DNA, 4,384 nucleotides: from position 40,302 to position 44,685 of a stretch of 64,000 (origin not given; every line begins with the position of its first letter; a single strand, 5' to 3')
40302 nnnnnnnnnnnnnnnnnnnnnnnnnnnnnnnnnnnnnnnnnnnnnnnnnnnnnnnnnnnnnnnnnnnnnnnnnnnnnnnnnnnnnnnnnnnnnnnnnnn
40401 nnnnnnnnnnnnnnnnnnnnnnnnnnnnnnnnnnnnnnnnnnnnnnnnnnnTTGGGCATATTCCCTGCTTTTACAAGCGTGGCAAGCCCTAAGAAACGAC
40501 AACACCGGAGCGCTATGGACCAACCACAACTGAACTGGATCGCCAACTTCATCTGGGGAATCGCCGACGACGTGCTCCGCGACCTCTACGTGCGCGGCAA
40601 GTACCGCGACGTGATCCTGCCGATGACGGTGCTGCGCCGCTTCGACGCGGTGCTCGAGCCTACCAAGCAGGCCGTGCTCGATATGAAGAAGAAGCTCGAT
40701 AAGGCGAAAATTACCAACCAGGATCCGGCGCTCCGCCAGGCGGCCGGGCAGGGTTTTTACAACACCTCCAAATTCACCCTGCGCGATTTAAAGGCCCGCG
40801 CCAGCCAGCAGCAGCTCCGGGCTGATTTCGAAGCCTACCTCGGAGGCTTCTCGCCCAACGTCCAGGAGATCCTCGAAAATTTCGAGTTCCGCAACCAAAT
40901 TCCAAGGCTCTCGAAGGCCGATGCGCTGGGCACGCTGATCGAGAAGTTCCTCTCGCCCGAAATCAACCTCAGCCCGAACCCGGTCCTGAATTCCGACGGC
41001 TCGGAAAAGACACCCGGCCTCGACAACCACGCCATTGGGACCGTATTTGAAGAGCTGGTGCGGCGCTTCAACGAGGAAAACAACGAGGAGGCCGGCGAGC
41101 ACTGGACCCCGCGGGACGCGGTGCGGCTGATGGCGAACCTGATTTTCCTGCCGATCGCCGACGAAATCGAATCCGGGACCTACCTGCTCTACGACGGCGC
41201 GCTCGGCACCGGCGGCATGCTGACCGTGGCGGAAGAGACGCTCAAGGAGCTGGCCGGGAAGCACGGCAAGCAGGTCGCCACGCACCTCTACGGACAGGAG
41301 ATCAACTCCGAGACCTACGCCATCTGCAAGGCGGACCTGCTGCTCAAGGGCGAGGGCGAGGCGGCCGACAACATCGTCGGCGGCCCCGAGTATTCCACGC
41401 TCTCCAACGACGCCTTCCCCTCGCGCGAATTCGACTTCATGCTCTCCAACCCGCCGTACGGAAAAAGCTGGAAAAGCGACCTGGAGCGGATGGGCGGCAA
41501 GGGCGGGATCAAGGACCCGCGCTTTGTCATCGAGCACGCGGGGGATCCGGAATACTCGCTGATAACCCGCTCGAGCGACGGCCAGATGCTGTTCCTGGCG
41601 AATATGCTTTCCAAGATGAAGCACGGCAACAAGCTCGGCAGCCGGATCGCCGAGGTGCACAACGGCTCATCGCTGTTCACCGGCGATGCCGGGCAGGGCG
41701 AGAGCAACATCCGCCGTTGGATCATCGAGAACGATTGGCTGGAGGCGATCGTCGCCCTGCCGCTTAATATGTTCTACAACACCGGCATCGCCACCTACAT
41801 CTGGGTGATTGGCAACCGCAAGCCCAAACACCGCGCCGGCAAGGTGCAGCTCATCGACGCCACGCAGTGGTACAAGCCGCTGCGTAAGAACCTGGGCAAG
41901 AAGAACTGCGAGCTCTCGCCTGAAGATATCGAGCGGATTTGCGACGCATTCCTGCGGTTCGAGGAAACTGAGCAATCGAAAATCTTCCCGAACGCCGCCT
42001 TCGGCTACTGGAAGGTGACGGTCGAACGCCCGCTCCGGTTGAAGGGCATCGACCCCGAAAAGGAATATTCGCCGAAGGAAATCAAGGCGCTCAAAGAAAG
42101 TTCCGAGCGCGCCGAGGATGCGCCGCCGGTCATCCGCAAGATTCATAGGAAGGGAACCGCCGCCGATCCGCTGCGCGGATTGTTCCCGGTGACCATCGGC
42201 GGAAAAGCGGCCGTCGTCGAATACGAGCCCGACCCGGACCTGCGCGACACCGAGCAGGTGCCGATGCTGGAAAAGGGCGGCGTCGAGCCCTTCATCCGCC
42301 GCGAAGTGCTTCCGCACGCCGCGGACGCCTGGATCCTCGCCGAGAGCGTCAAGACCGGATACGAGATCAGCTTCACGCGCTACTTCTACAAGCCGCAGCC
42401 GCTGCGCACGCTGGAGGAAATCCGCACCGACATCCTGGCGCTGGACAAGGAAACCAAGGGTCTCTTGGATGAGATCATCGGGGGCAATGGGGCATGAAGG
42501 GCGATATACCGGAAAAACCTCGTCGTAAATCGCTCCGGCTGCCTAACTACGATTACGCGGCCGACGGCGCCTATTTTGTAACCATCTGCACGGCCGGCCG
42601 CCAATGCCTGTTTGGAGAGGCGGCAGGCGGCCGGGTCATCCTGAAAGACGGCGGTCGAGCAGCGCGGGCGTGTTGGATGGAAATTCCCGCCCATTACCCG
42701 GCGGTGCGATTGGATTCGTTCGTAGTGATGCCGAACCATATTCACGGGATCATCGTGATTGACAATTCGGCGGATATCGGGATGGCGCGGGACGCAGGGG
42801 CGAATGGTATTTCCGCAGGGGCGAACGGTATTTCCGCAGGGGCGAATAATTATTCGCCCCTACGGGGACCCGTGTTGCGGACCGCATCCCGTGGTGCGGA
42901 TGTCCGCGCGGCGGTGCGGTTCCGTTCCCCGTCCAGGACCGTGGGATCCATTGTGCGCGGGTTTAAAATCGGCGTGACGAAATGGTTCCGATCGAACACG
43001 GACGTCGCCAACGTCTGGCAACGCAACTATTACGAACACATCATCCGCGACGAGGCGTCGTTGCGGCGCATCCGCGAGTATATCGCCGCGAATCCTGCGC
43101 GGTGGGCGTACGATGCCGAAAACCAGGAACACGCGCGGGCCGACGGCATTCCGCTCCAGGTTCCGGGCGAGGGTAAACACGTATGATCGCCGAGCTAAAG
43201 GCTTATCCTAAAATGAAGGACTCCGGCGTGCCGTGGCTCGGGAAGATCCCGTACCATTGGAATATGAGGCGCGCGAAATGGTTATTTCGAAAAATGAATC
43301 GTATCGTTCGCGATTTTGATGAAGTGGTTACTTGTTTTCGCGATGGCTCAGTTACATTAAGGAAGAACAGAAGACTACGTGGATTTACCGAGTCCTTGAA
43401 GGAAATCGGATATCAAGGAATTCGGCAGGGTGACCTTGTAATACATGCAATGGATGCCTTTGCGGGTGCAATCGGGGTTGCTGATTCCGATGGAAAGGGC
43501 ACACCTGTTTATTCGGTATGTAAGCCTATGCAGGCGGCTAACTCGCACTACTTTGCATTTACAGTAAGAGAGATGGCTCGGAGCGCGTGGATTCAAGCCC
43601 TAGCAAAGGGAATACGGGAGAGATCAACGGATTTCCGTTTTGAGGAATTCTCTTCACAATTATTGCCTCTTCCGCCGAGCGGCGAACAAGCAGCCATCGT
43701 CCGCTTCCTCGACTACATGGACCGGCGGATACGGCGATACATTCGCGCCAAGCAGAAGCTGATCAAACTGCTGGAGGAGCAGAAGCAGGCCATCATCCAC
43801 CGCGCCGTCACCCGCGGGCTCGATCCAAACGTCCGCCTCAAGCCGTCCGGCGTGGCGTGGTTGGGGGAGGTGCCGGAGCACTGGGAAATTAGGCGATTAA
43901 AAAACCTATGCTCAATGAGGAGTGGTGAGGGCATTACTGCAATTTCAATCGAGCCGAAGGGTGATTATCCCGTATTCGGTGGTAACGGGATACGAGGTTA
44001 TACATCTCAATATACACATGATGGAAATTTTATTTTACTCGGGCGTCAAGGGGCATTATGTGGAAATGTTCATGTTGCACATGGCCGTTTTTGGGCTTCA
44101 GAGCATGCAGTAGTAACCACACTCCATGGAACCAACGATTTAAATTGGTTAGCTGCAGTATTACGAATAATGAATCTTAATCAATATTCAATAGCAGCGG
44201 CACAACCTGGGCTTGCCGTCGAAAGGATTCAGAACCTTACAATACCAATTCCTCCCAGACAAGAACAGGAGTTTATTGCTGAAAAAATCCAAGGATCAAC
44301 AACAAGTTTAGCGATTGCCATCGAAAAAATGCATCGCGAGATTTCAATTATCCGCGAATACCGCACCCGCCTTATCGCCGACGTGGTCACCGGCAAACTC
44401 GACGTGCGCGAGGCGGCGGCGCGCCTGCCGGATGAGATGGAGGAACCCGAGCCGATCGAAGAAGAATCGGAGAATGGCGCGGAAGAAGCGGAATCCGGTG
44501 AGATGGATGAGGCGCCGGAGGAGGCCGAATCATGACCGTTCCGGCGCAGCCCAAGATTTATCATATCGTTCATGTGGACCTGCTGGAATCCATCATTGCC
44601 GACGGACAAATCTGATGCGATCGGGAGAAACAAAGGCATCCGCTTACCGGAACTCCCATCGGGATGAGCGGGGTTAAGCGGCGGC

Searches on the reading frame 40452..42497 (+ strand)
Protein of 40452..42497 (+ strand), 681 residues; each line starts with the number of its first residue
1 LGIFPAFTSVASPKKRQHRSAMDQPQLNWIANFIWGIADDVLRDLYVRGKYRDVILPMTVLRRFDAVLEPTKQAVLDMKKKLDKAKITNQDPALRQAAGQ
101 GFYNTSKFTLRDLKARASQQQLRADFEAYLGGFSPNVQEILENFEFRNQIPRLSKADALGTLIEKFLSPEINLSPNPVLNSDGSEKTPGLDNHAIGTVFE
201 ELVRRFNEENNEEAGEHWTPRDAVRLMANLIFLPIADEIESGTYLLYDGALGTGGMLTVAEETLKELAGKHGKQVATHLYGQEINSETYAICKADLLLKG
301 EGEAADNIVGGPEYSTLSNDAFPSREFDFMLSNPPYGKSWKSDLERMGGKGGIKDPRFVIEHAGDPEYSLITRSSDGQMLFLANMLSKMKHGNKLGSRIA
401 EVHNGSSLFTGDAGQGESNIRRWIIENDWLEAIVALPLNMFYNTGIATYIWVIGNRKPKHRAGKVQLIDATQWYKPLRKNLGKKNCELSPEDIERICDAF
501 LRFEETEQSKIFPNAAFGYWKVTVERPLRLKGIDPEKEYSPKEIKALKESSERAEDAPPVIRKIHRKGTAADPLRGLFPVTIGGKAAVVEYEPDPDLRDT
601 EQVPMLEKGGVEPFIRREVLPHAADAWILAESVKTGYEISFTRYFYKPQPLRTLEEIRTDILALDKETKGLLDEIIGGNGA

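Call 59: search_protein_families(library=pfam, proteins=[window:40452-42497:+], max_evalue=0.001)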
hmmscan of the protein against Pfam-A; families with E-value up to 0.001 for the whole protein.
window:40452-42497:+ (681 aa): 2 families
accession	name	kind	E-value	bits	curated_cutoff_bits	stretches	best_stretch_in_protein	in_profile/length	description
PF02384.22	N6_Mtase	-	1.9e-49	169.1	20.4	1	192-507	3-279/311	N-6 DNA Methylase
PF12161.14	HsdM_N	-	4.9e-23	82.7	24.5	1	30-166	1-135/135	HsdM N-terminal domain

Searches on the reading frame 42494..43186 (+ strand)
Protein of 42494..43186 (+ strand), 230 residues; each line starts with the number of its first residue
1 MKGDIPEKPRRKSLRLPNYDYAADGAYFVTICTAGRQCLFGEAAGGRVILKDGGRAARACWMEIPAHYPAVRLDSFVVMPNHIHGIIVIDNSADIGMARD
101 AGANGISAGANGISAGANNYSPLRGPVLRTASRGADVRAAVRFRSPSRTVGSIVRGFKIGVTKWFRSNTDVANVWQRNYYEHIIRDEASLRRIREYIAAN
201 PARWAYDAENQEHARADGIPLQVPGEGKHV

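Call 59: search_protein_families(library=pfam, proteins=[window:42494-43186:+], max_evalue=0.001)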
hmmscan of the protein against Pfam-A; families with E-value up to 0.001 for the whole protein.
window:42494-43186:+ (230 aa): 1 family
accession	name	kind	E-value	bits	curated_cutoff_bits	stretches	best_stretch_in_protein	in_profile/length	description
PF01797.21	Y1_Tnp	-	0.00053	20.6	23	0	146-199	61-120/121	Transposase IS200 like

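Call 99: search_protein_families(library=padloc, proteins=[window:42494-43186:+], max_evalue=0.001)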
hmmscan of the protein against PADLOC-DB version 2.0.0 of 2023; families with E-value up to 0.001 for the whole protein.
window:42494-43186:+ (230 aa): 0 families

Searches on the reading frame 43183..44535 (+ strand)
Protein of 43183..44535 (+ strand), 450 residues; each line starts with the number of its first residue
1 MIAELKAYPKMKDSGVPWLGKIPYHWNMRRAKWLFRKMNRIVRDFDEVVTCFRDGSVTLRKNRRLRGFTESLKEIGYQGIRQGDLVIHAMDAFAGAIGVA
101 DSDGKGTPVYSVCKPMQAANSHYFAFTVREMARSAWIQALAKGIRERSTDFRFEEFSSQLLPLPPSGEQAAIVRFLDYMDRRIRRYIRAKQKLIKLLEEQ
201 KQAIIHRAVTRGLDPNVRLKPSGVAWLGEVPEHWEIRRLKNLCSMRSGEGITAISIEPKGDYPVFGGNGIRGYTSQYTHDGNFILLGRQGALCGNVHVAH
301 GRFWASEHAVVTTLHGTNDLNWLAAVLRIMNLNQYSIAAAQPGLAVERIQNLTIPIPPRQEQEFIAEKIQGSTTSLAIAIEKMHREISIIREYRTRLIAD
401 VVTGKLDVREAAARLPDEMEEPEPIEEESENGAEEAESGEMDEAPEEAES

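Call 59: search_protein_families(library=pfam, proteins=[window:43183-44535:+], max_evalue=0.001)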
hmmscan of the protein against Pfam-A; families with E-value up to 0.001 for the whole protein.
window:43183-44535:+ (450 aa): 1 family
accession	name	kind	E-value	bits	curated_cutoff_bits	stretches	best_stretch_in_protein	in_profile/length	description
PF01420.25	Methylase_S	-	2.4e-24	86.8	22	1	231-371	1-151/168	Type I restriction modification DNA specificity domain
